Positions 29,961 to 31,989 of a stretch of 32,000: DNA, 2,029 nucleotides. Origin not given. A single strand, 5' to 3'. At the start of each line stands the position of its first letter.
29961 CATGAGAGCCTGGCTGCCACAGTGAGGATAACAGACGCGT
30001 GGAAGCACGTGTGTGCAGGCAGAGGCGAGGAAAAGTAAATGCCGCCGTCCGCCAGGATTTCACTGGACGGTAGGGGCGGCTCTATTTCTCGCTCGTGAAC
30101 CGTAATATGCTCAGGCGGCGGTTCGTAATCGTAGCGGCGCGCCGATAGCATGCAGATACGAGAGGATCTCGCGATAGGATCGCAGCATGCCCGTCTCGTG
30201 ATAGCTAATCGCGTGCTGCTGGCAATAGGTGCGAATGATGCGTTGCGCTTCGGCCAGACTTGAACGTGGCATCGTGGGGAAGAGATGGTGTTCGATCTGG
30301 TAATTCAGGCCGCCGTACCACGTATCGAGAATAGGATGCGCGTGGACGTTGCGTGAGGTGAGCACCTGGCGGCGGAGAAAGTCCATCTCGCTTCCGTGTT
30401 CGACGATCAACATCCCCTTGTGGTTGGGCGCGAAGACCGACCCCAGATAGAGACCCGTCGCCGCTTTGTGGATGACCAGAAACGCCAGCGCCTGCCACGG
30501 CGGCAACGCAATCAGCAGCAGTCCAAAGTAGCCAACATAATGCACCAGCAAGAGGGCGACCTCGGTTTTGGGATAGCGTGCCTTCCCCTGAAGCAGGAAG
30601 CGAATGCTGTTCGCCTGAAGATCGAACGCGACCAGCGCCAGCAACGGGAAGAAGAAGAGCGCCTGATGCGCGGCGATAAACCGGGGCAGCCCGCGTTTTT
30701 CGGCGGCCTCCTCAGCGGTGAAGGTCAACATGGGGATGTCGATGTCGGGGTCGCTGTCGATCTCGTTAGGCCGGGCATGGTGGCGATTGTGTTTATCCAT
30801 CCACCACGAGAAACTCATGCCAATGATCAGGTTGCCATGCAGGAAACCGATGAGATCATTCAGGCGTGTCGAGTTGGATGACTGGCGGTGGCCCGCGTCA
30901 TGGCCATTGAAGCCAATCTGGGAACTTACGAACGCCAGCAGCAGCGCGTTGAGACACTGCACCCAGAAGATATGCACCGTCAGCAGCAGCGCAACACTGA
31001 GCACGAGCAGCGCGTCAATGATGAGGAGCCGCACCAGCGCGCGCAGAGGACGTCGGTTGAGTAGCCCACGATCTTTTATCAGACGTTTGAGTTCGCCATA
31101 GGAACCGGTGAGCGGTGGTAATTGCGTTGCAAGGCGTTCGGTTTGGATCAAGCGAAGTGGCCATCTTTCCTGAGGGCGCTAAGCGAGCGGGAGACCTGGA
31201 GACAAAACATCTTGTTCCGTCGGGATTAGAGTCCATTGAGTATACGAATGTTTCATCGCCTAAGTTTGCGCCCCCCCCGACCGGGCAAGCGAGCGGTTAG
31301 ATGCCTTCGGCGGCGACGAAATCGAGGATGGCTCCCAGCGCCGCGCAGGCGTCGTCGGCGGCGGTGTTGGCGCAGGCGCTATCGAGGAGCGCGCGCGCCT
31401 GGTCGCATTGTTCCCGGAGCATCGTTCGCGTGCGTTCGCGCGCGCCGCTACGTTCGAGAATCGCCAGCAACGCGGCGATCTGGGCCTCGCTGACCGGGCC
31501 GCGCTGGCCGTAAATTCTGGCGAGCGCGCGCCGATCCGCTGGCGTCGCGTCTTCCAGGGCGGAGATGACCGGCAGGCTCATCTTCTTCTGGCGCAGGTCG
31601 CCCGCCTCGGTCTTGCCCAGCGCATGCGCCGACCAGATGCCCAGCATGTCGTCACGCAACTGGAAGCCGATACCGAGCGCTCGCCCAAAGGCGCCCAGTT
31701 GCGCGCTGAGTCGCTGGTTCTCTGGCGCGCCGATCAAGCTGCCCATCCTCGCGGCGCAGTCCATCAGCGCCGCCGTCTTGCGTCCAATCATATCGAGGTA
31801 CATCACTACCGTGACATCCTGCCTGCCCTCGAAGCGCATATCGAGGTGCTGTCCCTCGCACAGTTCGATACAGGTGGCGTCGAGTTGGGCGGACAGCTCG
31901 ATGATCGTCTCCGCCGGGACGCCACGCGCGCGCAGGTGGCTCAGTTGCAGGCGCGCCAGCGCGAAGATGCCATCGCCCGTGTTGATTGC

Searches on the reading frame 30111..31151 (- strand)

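Call 61: search_protein_families(library=pfam, proteins=[window:30111-31151:-], max_evalue=0.001)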
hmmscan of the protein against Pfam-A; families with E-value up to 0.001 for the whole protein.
window:30111-31151:- (346 aa): 1 family
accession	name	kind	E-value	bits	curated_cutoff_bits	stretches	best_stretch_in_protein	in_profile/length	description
PF00487.30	FA_desaturase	-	1.3e-37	130.4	29.7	1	63-320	3-252/253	Fatty acid desaturase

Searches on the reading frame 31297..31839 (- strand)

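Call 61: search_protein_families(library=pfam, proteins=[window:31297-31839:-], max_evalue=0.001)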
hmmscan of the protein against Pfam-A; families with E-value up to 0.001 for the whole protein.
window:31297-31839:- (180 aa): 1 family
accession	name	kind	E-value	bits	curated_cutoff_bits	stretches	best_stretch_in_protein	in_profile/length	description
PF00348.22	polyprenyl_synt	-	3e-23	82.8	27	1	3-126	127-249/251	Polyprenyl synthetase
